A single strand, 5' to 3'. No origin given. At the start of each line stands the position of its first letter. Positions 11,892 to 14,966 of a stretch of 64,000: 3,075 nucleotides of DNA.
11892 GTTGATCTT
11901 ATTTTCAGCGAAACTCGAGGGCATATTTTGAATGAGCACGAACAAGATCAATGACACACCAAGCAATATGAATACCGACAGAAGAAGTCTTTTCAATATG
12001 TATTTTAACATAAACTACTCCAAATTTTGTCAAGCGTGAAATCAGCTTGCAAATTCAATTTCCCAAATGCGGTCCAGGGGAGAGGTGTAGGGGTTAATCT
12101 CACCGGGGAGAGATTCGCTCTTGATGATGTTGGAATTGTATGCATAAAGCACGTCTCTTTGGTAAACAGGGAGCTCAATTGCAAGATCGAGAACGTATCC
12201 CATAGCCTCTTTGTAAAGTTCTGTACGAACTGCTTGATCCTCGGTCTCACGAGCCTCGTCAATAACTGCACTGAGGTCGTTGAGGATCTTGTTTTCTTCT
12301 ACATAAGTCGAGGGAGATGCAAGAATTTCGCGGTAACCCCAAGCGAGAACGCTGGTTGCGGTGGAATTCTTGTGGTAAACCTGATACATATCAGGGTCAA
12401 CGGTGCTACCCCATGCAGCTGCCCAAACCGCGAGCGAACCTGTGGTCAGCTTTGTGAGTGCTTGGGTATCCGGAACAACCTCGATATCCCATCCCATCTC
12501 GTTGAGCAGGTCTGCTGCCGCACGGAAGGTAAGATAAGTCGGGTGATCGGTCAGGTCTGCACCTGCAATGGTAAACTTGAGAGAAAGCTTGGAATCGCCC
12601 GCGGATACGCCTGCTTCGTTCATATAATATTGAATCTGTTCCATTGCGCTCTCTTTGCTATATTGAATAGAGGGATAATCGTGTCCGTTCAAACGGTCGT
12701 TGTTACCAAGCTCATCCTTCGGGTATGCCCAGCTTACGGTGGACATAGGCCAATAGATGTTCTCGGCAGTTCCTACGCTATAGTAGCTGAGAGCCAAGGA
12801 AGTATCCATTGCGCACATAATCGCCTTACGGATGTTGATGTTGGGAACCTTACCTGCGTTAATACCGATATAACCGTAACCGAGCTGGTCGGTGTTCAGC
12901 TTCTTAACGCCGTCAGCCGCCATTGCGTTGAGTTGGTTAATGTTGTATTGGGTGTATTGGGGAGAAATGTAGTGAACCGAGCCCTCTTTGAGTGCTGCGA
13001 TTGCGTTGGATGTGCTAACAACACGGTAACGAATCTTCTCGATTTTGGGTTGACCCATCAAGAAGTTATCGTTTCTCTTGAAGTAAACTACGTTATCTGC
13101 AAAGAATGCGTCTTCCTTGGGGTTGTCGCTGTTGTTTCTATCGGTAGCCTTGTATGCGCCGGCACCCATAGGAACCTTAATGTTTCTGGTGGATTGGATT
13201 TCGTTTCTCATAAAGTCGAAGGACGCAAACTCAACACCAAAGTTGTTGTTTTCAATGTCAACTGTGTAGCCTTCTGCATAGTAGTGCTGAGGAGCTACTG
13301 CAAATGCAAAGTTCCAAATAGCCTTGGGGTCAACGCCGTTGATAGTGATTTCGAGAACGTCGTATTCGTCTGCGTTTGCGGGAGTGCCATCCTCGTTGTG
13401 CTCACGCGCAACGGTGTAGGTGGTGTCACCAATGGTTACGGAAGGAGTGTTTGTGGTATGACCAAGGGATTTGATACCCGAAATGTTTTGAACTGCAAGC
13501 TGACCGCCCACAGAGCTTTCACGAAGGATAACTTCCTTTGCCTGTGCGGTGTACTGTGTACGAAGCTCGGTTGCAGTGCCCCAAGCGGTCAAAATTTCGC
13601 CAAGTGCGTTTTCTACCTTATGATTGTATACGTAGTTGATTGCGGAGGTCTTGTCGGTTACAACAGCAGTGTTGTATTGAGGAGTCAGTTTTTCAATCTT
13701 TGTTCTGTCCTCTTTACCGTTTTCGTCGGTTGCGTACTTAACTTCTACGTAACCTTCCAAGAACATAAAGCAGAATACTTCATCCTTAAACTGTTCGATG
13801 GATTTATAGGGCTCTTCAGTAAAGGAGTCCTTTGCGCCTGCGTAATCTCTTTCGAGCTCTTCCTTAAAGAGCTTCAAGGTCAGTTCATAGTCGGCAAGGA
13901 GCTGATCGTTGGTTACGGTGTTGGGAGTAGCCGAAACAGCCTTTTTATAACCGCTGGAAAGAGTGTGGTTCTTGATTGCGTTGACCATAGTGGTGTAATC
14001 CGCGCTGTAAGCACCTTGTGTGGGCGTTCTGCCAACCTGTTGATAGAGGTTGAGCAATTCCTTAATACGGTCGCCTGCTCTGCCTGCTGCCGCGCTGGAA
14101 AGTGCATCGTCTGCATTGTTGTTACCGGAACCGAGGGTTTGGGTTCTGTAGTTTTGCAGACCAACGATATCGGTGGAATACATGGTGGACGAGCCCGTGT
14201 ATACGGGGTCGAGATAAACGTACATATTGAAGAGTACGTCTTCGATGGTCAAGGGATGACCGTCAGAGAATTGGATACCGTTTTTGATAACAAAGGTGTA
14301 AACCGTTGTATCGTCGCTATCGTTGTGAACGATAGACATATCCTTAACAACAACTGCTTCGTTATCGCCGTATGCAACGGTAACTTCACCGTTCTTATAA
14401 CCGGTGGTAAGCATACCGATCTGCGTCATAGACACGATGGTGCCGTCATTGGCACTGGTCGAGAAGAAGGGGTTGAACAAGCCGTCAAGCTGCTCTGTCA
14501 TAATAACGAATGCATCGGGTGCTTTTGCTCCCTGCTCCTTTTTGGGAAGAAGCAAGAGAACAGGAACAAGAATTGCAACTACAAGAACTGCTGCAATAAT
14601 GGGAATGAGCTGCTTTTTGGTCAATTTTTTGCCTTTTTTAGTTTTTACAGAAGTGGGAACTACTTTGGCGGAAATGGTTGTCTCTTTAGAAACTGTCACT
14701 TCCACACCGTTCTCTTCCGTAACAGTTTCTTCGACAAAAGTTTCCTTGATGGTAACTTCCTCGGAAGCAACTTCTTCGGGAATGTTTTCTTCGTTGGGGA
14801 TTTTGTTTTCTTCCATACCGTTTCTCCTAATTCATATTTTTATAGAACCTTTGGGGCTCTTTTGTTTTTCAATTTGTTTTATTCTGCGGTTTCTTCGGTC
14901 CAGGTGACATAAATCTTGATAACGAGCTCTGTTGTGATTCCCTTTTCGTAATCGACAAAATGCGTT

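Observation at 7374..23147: Protein-to-peptide utilisation operon of about 15.7 kb: cell-envelope protease directly coupled to a complete Opp importer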

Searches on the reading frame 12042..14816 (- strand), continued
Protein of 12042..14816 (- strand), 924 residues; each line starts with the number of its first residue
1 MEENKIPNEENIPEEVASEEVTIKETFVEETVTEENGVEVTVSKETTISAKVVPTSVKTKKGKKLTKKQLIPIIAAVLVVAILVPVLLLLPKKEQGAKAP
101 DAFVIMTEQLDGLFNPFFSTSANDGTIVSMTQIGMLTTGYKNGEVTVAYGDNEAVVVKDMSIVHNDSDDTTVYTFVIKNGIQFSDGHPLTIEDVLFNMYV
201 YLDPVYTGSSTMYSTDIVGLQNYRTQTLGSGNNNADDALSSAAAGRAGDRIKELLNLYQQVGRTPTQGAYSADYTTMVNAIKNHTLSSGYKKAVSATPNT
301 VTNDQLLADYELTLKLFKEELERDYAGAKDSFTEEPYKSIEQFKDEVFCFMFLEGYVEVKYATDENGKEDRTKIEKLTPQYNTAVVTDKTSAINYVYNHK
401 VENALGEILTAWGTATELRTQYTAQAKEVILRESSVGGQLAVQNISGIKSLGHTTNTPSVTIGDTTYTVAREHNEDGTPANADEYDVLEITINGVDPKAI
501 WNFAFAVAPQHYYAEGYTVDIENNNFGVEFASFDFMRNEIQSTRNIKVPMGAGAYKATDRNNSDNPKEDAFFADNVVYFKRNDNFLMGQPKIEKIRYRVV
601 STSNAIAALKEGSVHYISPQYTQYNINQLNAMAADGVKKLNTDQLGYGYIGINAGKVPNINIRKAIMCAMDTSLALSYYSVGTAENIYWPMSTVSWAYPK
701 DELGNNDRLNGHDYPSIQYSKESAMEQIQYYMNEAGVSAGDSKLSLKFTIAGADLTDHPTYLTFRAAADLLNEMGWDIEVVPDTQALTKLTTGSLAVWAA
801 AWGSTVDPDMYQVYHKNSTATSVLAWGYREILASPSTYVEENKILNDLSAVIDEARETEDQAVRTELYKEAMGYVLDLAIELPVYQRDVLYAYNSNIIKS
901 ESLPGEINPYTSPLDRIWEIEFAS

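Call 65: find_related_loci(query=A3, collection=metagenome_contigs, flank=10000)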
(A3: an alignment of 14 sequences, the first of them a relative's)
Query A3 (929 aa) in metagenome_contigs; peptide patterns used: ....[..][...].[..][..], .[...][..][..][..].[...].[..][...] (x = any residue, [..] = any of these).
562 stretches matched a pattern; 454 encode a relative of the query (tblastn E <= 1e-3); the best 80 are kept; 80 distinct loci.
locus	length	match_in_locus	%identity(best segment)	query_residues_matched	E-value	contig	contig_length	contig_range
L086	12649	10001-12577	48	1-928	0e+0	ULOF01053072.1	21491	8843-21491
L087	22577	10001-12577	48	1-928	0e+0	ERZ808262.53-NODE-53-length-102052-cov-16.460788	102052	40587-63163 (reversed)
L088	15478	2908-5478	48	1-928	0e+0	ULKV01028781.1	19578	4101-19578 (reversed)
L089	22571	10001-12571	48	1-928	0e+0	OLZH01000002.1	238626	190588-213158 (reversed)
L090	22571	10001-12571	48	1-928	0e+0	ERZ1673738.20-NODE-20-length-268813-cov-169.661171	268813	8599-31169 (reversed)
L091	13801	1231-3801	48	1-928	0e+0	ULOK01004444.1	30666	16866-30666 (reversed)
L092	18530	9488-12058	48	1-928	0e+0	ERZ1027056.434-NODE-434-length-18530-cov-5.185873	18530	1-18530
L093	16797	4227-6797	48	1-928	0e+0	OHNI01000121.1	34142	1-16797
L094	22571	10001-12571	48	1-928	0e+0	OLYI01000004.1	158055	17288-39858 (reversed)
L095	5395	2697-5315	46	5-928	0e+0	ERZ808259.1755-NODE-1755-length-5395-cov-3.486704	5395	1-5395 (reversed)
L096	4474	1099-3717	46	5-928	0e+0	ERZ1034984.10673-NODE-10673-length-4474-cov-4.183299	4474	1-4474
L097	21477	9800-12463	45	1-928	0e+0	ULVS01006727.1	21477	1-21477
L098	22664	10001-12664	45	1-928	0e+0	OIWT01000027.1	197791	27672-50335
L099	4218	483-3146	45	1-928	0e+0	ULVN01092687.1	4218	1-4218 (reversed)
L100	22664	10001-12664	45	1-928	0e+0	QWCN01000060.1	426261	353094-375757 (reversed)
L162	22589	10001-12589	35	14-928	5e-143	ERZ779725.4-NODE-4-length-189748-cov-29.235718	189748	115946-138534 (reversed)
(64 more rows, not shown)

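Call 72: search_protein_families(library=pfam, proteins=[L087:17970-22094:+, L087:1341-8741:+, L087:10001-12583:+, L087:12681-14144:+, L162:7674-8537:+, L162:6926-7708:+, L162:5938-6945:+, L162:4948-5928:+], max_evalue=0.001)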
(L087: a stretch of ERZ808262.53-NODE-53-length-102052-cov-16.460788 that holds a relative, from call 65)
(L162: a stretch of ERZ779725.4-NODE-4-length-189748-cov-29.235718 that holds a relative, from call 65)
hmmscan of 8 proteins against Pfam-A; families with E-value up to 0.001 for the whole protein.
L087:17970-22094:+ (1374 aa): 2 families
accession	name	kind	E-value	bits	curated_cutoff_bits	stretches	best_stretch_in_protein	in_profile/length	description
PF09479.16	Flg_new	-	3.7e-13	49.8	27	1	45-108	1-65/65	Listeria-Bacteroides repeat domain (List_Bact_rpt)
PF07581.17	Glug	-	1.5e-07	31.8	20.5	0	311-338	2-28/28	The GLUG motif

L087:1341-8741:+ (2466 aa): 7 families
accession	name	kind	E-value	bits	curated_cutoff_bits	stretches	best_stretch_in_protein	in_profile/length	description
PF13306.12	LRR_5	-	1.1e-116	384.6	27.7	8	1886-1994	12-125/127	BspA type Leucine rich repeat region (6 copies)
PF00082.27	Peptidase_S8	-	1e-45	156.7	21.8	1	210-701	1-288/288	Subtilase family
PF02225.27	PA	-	7e-12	45.8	23.9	1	514-576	24-93/95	PA domain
PF13855.12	LRR_8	-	7.4e-12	45.3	27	0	1493-1530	12-51/61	Leucine rich repeat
PF02368.24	Big_2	-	1e-10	41.8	22.8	1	1288-1346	8-66/79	Bacterial Ig-like domain (group 2)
PF06280.18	fn3_5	-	8.4e-10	39.8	27.6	1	742-856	10-112/112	Fn3-like domain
PF05922.21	Inhibitor_I9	-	0.00014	22.9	21.2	1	120-182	15-79/82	Peptidase inhibitor I9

L087:10001-12583:+ (860 aa): 1 family
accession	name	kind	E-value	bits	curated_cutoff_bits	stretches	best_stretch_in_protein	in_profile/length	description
PF00496.27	SBP_bac_5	-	8.4e-30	104.5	32.4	2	479-753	108-364/368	Bacterial extracellular solute-binding proteins, family 5 Middle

L087:12681-14144:+ (487 aa): 2 families
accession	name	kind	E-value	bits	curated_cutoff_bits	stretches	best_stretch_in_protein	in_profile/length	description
PF00528.27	BPD_transp_1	-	4.2e-33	115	26.4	1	277-484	1-183/184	Binding-protein-dependent transport system inner membrane component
PF19300.4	BPD_transp_1_N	-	0.00021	21.9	23.8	0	4-65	2-58/114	Binding-prot-dependent transport system membrane comp, N-term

L162:7674-8537:+ (287 aa): 1 family
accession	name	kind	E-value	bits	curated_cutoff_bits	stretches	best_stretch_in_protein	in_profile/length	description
PF00590.25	TP_methylase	-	9.7e-36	124.1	27.8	1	17-216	1-211/212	Tetrapyrrole (Corrin/Porphyrin) Methylases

L162:6926-7708:+ (260 aa): 20 families
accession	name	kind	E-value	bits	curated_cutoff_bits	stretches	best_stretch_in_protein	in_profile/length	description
PF05175.20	MTS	-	5.3e-15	55.9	23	1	33-143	20-123/170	Methyltransferase small domain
PF13847.12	Methyltransf_31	-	5e-14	52.6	27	1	45-174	3-113/145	Methyltransferase domain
PF13649.12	Methyltransf_25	-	3.3e-10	41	27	1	49-130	1-78/97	Methyltransferase domain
PF01170.24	UPF0020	-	1.4e-09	38.4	22.3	1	66-145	74-151/197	RMKL-like, methyltransferase domain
PF07669.17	Eco57I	-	9.6e-09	36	25.3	1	70-187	2-149/171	Eco57I restriction-modification methylase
PF08241.18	Methyltransf_11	-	9.7e-09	36.2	21.2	1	51-122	2-67/95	Methyltransferase domain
PF06325.19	PrmA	-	2.1e-07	31.2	22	1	43-122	159-233/296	Ribosomal protein L11 methyltransferase (PrmA)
PF02475.24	TRM5-TYW2_MTfase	-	1.2e-06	29.1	28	1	45-123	36-112/164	TRM5/TYW2 methyltransferase domain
PF03602.21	Cons_hypoth95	-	2.9e-06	27.5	24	1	43-130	39-128/182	Conserved hypothetical protein 95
PF02384.22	N6_Mtase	-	5e-06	26.5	20.4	1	48-172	49-183/311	N-6 DNA Methylase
PF08242.18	Methyltransf_12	-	5.3e-06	27.5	30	1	50-122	1-72/98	Methyltransferase domain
PF13679.12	Methyltransf_32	-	1.4e-05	25.5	27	1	43-120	23-106/143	Methyltransferase domain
PF12847.13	Methyltransf_18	-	2.2e-05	24.9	27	1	45-103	14-73/151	Methyltransferase domain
PF01135.25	PCMT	-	3.3e-05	24.2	20.3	1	37-103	66-132/210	Protein-L-isoaspartate(D-aspartate) O-methyltransferase (PCMT)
PF02390.23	Methyltransf_4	-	3.3e-05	23.9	24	1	47-122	3-79/173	Putative methyltransferase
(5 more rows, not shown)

L162:5938-6945:+ (335 aa): 1 family
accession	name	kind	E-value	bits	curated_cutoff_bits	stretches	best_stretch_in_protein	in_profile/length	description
PF04468.17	PSP1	-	1.4e-29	102.7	27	1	61-146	1-86/86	PSP1 C-terminal conserved region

L162:4948-5928:+ (326 aa): 1 family
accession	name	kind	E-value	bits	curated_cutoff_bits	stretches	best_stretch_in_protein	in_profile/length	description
PF13177.12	DNA_pol3_delta2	-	2.8e-54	183.9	27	1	15-171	2-160/161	DNA polymerase III, delta subunit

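Call 78: list_cluster_members(proteins=[window:12042-14816:-, window:7615-8706:-, window:11049-12011:-, window:15712-23049:-])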
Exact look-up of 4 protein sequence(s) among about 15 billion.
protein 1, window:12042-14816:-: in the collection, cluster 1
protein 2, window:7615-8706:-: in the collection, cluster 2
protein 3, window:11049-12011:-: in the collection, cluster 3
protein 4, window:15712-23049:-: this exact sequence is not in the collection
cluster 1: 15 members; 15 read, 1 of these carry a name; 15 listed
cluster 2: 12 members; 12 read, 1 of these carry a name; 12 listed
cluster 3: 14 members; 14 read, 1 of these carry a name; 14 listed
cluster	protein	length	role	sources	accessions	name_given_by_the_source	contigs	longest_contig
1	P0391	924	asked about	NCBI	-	-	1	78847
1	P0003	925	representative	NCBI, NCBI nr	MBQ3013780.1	MAG: hypothetical protein IJD75_01415 [Clostridia bacterium] | hypothetical protein [Clostridia bacterium]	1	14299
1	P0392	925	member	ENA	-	-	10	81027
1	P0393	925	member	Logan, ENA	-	-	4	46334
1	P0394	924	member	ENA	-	-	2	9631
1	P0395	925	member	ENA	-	-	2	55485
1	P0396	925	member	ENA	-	-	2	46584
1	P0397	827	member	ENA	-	-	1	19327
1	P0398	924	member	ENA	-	-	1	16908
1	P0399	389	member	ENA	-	-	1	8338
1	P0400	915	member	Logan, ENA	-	-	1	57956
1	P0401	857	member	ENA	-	-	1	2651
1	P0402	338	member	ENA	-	-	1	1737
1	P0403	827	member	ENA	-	-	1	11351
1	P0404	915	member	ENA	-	-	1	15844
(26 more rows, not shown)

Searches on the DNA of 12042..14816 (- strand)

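Call 76: search_rna_families(source=L151, start=3000, end=8800, threshold=gathering)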
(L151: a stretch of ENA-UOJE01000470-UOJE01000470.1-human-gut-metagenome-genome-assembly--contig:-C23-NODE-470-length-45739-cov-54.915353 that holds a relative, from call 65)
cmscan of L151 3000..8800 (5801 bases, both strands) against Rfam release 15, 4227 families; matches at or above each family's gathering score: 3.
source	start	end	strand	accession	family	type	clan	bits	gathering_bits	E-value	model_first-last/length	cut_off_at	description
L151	5166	8058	+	RF02541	LSU_rRNA_bacteria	Gene; rRNA;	CL00112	2729.8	50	0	1-2925/2925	no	Bacterial large subunit ribosomal RNA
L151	3432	4963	+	RF00177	SSU_rRNA_bacteria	Gene; rRNA;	CL00111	1516.1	50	0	1-1533/1533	no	Bacterial small subunit ribosomal RNA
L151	8154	8262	+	RF00001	5S_rRNA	Gene; rRNA;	CL00113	79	38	3.9e-16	1-120/120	no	5S ribosomal RNA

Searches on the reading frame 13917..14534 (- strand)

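Call 90: search_protein_families(library=pfam, proteins=[window:13917-14534:-], max_evalue=1)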
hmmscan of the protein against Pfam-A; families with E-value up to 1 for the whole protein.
window:13917-14534:- (206 aa): 2 families
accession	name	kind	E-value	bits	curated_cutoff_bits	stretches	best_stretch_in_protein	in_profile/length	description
PF00496.27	SBP_bac_5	-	1.4e-11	44.6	32.4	1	72-134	12-76/368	Bacterial extracellular solute-binding proteins, family 5 Middle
PF14829.11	GPAT_N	-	0.019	15.4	25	0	127-147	39-59/76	Glycerol-3-phosphate acyltransferase N-terminal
